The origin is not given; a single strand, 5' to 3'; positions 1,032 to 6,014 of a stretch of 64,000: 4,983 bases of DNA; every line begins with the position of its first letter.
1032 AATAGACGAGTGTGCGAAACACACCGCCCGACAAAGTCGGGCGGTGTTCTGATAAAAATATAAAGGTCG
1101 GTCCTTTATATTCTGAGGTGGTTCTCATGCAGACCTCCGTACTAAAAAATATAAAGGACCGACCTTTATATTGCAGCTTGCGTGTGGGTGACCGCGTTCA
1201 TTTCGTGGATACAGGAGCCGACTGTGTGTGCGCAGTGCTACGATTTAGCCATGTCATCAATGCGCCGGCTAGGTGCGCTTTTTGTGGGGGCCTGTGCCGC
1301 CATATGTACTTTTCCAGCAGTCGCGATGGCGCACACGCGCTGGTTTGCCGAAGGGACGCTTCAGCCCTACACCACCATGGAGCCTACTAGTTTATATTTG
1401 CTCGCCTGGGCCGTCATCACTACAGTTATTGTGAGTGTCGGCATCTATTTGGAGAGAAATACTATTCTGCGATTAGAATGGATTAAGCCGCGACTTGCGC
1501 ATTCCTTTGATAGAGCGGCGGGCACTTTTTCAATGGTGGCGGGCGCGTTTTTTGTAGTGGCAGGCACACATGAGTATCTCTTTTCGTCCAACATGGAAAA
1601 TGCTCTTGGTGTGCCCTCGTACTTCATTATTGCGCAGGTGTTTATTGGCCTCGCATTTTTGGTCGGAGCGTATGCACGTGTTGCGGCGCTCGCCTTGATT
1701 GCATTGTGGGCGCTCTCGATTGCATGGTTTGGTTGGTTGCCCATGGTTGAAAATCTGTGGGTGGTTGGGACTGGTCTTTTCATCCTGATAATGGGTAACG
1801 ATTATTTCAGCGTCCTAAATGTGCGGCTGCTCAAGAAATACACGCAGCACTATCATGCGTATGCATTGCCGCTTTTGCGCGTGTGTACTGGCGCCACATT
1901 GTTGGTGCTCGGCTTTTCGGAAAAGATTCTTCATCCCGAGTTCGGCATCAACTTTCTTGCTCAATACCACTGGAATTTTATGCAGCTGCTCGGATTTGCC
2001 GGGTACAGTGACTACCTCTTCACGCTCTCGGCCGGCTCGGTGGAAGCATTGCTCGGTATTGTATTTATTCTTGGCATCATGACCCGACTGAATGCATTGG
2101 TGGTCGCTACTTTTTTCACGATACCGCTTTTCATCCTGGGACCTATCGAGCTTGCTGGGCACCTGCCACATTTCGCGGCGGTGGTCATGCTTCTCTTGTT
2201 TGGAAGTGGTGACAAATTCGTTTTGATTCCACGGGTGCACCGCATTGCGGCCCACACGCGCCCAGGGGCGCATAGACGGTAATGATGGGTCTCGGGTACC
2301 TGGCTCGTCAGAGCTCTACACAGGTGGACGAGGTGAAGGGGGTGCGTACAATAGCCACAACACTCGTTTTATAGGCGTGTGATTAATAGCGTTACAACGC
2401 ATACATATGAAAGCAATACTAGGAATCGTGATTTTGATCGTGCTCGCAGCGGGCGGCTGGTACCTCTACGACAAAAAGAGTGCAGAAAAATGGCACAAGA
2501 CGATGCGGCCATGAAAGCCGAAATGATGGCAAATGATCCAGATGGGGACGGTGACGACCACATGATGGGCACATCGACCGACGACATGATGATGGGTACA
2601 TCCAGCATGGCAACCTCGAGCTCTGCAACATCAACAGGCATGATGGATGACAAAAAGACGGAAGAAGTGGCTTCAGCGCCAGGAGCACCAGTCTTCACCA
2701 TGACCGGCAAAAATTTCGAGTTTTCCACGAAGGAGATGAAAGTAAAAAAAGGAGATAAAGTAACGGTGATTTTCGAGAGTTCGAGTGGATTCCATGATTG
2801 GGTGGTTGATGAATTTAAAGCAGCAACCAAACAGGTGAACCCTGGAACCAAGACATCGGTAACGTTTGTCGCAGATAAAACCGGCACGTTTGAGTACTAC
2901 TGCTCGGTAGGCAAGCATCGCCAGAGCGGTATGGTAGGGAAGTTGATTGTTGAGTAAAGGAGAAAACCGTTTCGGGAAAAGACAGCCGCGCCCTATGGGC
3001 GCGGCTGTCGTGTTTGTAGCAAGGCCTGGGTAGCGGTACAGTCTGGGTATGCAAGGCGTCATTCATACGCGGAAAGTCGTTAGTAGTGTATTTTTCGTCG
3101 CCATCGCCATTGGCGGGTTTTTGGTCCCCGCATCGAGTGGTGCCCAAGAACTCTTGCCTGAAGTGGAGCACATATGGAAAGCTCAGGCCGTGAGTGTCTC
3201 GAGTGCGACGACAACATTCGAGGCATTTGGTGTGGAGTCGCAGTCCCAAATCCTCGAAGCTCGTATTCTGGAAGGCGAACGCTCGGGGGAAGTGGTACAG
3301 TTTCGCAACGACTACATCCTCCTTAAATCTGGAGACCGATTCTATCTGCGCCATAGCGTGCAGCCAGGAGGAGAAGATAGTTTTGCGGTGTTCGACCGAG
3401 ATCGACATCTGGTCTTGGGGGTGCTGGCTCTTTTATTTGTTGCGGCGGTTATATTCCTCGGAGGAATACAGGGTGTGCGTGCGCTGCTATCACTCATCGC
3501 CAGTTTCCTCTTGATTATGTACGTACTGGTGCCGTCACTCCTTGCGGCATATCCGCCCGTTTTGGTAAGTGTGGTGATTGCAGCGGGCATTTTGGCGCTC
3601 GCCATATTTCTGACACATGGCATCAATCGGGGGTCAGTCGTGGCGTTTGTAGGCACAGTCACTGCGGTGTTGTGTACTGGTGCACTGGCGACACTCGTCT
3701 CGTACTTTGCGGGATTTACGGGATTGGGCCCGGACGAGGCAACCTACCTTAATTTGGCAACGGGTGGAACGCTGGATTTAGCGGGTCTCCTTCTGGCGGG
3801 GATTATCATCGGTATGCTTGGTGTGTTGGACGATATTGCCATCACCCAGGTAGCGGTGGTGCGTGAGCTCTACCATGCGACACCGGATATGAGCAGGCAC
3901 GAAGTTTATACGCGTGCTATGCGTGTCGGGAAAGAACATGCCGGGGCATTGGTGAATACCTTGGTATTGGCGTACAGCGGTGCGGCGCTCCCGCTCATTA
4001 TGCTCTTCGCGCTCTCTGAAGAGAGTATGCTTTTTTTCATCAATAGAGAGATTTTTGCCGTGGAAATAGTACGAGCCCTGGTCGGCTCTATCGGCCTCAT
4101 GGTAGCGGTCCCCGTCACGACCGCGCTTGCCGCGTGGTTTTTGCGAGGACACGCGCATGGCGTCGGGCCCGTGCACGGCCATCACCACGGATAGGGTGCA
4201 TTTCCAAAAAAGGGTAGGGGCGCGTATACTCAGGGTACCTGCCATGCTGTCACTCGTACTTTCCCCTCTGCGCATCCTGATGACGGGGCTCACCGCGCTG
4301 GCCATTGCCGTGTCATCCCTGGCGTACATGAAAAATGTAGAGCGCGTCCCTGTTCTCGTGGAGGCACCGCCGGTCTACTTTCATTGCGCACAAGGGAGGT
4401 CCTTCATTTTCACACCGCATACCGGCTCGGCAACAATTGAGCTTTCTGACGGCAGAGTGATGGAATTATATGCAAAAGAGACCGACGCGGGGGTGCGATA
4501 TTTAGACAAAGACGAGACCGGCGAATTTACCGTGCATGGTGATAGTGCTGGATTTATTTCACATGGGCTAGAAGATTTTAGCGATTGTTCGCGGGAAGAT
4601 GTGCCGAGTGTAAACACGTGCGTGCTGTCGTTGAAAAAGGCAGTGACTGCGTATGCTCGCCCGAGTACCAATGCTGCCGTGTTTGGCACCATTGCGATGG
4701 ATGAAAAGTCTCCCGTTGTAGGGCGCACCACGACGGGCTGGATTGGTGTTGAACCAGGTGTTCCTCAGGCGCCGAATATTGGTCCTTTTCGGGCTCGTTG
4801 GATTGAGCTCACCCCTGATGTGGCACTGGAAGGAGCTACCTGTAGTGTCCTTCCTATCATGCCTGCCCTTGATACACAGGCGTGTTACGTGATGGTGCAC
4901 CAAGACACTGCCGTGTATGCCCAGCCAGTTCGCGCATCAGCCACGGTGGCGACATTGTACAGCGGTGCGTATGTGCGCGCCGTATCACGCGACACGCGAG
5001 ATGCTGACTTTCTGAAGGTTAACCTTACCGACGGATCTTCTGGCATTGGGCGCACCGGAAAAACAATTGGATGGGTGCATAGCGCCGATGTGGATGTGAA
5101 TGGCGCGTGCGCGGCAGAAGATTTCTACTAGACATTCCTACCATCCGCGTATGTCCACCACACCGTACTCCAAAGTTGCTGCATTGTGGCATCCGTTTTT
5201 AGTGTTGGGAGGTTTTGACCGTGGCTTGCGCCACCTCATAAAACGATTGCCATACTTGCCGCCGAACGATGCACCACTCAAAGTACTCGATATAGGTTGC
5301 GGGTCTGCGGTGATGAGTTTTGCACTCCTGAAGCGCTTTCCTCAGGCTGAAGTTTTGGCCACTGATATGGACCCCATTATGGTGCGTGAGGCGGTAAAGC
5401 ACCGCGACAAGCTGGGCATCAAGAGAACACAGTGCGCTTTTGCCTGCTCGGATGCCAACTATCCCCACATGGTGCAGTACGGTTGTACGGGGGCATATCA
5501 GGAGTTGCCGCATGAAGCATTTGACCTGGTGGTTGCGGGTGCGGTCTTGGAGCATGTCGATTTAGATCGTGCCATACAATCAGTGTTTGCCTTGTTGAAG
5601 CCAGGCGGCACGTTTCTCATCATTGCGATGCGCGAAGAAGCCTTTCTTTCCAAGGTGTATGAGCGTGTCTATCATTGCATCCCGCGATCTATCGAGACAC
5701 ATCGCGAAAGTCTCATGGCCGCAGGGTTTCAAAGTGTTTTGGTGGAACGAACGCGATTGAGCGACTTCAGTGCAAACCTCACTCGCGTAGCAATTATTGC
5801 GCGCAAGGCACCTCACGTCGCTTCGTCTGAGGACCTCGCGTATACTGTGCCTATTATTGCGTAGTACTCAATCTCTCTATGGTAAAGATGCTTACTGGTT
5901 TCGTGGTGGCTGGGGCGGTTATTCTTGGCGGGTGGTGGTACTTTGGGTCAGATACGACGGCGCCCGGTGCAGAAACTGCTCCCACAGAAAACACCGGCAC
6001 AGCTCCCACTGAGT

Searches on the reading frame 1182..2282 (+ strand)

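Call 36: search_protein_families(library=pfam, proteins=[window:1182-2282:+], max_evalue=0.01)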
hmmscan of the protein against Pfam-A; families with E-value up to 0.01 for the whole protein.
window:1182-2282:+ (366 aa): 2 families
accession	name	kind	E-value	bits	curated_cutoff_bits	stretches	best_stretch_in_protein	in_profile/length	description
PF07681.17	DoxX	-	2.9e-05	25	23.6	1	231-313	4-77/85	DoxX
PF04173.18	DoxD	-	0.004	17.5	22.7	1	284-311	71-98/167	TQO small subunit DoxD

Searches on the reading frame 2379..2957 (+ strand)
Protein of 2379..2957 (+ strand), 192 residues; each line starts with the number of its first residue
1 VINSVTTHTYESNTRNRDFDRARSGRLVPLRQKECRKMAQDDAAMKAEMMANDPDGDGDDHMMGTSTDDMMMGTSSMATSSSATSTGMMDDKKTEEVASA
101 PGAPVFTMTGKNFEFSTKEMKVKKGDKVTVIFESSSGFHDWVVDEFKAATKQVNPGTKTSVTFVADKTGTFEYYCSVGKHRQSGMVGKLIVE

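Call 36: search_protein_families(library=pfam, proteins=[window:2379-2957:+], max_evalue=0.01)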
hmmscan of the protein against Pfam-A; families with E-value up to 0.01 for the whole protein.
window:2379-2957:+ (192 aa): 4 families
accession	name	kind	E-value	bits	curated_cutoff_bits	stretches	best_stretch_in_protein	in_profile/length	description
PF13473.12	Cupredoxin_1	-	1.8e-09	38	27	1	98-191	15-104/104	Cupredoxin-like domain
PF00127.26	Copper-bind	-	3.5e-09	37.4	21.2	1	109-192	8-99/99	Copper binding proteins, plastocyanin/azurin family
PF07731.20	Cu-oxidase_2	-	6.3e-07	29.7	20.4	1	144-192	86-134/137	Multicopper oxidase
PF07732.21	Cu-oxidase_3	-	0.00028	21.4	21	1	148-192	69-115/119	Multicopper oxidase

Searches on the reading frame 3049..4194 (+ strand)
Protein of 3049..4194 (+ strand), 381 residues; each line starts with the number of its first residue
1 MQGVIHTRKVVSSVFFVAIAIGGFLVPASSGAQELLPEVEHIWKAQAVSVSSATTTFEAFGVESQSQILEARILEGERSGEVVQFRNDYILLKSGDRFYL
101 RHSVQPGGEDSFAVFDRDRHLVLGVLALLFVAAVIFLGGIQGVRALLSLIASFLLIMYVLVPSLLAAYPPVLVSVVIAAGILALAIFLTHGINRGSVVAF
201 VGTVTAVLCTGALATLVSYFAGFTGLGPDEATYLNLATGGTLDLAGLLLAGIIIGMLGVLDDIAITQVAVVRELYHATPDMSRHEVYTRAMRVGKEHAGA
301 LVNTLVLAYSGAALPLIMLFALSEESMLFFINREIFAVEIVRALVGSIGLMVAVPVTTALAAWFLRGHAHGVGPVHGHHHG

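Call 36: search_protein_families(library=pfam, proteins=[window:3049-4194:+], max_evalue=0.01)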
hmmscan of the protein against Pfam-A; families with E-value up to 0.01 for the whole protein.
window:3049-4194:+ (381 aa): 1 family
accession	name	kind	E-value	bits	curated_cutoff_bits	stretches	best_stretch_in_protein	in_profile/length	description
PF07907.16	YibE_F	-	9.2e-68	228.8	27.2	1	124-363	2-241/241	YibE/F-like protein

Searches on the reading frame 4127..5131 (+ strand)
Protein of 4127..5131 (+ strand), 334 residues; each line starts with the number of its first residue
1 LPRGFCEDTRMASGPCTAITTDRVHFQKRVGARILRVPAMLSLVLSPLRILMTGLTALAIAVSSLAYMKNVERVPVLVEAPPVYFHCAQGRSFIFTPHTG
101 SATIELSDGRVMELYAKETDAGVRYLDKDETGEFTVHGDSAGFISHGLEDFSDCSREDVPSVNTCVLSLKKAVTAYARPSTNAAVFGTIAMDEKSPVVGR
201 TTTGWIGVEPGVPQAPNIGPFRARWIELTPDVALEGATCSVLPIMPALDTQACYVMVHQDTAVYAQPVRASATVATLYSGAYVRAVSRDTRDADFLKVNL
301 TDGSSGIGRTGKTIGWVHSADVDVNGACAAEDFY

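Call 36: search_protein_families(library=pfam, proteins=[window:4127-5131:+], max_evalue=0.01)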
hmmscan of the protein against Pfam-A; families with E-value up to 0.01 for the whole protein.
window:4127-5131:+ (334 aa): 1 family
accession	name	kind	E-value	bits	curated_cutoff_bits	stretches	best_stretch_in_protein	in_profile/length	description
PF08239.17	SH3_3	-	2.4e-07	31.3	27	1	262-322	4-53/54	Bacterial SH3 domain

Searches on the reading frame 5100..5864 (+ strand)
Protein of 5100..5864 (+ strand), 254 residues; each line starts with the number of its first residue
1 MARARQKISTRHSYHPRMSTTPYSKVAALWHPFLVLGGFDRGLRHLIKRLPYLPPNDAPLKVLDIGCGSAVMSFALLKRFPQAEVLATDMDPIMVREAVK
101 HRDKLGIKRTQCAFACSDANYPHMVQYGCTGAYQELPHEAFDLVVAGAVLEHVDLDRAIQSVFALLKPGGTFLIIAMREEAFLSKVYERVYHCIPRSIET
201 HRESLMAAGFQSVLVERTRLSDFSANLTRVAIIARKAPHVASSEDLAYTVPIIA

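Call 13: search_protein_families(library=ncbifam, proteins=[window:5100-5864:+], max_evalue=0.01)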
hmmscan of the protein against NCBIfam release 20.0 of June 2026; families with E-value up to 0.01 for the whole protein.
window:5100-5864:+ (254 aa): 40 families (the best 25 are shown)
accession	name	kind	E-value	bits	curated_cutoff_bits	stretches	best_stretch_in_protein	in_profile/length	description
TIGR02072.1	BioC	equivalog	1.1e-13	51.5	184.95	1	45-174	22-132/244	malonyl-ACP O-methyltransferase BioC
TIGR01983.1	UbiG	equivalog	7.7e-12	45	102.95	1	59-201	50-182/228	bifunctional 2-polyprenyl-6-hydroxyphenol methylase/3-demethylubiquinol 3-O-methyltransferase UbiG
NF043040.1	corrin_prot_MT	hypoth_equivalog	6.9e-11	42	180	1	61-194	44-164/216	corrinoid protein-associated methyltransferase CpaM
NF041537.1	ArsM_AhpD_UU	exception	2.9e-08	32.9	510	1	61-212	79-224/345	arsenite methyltransferase/AhpD domain selenoprotein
TIGR03534.1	RF_mod_PrmC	equivalog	5.7e-08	32.5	199.1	1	53-145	84-161/253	peptide chain release factor N(5)-glutamine methyltransferase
NF010703.0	PRK14103.1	equivalog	6.5e-08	32.3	320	1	45-171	20-121/256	trans-aconitate 2-methyltransferase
NF001784.0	PRK00517.2-1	equivalog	1.1e-07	31.6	244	1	58-174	151-253/290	50S ribosomal protein L11 methyltransferase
NF047649.1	MTase_UXPK_star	exception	3.1e-07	29.7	460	1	61-183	80-190/283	methyltransferase/UXPK-star double selenoprotein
NF045667.1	MTase_DVU1556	equivalog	3.9e-07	29.7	155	1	60-216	24-166/213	DVU_1556 family methyltransferase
NF052510.1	methyltran_MpqE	exception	9.1e-07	28.5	335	1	57-188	45-167/234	methyl-plastoquinone biosynthesis methyltransferase MpqE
TIGR01934.1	MenG_MenH_UbiE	subfamily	1.5e-06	27.6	158.35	1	58-188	39-157/223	ubiquinone/menaquinone biosynthesis methyltransferase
NF041536.1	ArsM_DUF2284_UU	exception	2e-06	26.5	575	1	61-176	79-182/459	arsenite methyltransferase/DUF2284 domain selenoprotein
NF002463.0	PRK01683.1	equivalog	2.4e-06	27.3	297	1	56-171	29-125/258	trans-aconitate 2-methyltransferase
TIGR00406.1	prmA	equivalog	5.6e-06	26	183.15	1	61-111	162-211/288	50S ribosomal protein L11 methyltransferase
NF008264.0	PRK11036.1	equivalog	1.9e-05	24.2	366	1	54-183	42-156/261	tRNA uridine 5-oxyacetic acid(34) methyltransferase CmoM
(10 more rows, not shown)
